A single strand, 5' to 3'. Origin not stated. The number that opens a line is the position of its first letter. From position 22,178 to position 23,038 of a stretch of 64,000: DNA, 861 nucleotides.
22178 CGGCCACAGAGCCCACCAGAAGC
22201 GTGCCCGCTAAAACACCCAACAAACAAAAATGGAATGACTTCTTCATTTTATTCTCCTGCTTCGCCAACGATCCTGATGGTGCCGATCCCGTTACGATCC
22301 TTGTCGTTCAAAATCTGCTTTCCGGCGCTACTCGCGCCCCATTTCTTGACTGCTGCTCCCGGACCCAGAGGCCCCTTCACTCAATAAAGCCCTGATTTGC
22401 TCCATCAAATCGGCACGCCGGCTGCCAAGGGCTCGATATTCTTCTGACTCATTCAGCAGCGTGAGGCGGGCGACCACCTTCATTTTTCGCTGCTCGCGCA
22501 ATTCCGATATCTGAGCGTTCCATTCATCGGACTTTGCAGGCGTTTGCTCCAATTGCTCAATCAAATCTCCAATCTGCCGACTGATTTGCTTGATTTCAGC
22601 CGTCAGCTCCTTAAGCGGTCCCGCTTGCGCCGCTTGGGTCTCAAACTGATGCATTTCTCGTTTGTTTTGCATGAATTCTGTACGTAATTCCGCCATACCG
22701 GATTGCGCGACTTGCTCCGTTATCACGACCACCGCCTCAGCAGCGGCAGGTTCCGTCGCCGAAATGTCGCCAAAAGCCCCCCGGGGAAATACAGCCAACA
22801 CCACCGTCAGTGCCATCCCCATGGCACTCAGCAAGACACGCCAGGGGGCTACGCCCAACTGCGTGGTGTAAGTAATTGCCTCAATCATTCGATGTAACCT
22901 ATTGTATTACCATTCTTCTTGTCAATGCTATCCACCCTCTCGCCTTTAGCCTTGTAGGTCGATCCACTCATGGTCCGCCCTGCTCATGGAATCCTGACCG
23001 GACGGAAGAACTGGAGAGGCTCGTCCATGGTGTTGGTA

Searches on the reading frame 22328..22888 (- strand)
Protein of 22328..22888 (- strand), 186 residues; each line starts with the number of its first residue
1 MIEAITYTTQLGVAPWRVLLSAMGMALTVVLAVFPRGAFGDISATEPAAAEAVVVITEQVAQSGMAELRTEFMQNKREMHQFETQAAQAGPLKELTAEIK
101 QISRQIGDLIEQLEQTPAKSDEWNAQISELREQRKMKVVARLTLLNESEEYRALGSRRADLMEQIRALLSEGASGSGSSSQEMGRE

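Call 77: search_protein_families(library=pfam, proteins=[window:22328-22888:-], max_evalue=0.01)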
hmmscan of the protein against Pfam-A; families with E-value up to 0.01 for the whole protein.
window:22328-22888:- (186 aa): 1 family
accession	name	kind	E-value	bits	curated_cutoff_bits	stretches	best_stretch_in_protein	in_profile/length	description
PF14966.11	DNA_repr_REX1B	-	0.00058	20.8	24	1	62-138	10-84/94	DNA repair REX1-B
